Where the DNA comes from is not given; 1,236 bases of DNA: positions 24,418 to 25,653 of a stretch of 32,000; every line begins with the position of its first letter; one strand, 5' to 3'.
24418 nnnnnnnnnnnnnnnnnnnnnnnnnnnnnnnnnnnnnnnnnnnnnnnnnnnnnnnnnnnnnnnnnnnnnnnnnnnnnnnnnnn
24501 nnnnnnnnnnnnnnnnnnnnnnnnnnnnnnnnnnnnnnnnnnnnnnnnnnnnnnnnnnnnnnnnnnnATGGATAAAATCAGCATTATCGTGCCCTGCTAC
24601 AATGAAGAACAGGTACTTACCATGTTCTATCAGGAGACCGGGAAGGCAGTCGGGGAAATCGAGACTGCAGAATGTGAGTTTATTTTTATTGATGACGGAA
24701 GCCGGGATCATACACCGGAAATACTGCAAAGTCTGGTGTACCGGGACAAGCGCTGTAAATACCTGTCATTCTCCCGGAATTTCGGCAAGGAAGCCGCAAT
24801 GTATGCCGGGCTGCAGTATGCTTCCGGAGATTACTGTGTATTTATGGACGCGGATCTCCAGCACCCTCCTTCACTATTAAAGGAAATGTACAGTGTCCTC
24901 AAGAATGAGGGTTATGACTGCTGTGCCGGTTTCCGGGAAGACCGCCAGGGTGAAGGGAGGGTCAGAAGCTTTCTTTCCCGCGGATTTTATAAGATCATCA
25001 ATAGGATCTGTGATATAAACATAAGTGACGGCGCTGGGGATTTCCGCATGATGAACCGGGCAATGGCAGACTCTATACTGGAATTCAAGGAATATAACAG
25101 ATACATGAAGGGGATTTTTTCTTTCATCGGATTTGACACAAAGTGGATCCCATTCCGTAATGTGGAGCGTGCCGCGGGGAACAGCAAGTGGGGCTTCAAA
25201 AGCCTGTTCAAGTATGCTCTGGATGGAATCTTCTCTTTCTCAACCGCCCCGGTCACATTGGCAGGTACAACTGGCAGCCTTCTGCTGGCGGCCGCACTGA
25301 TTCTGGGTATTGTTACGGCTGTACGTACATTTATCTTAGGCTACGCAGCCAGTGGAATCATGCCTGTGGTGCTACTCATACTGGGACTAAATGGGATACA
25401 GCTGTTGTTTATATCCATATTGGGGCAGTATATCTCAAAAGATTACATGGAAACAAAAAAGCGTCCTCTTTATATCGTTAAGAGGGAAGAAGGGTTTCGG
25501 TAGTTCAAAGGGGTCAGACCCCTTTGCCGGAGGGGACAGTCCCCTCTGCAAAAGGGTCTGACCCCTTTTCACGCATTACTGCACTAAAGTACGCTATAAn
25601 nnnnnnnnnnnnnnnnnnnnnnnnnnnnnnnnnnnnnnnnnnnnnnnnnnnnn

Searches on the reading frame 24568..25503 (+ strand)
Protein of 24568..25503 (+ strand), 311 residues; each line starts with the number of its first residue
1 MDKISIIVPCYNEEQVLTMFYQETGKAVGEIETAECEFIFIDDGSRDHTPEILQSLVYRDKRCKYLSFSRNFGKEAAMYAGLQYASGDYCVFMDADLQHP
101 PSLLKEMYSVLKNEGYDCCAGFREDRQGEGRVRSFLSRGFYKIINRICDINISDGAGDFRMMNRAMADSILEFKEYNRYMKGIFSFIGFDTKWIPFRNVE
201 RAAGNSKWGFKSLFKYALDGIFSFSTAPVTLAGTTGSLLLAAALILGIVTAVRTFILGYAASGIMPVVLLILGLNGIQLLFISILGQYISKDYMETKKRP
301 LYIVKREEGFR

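Call 28: search_protein_families(library=pfam, proteins=[window:24568-25503:+])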
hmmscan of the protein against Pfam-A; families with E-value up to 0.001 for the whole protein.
window:24568-25503:+ (311 aa): 4 families
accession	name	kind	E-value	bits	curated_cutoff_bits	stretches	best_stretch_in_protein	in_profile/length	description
PF00535.33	Glycos_transf_2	-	2.7e-37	128.7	23.3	1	5-169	1-166/168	Glycosyl transferase family 2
PF10111.15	Glyco_tranf_2_2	-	2.8e-07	30.8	27.3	1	5-110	1-105/276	Glycosyltransferase like family 2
PF13641.12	Glyco_tranf_2_3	-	6e-07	30.1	27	1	4-140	3-139/230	Glycosyltransferase like family 2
PF13704.12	Glyco_tranf_2_4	-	0.00038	21.3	27.5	1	36-96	20-81/98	Glycosyl transferase family 2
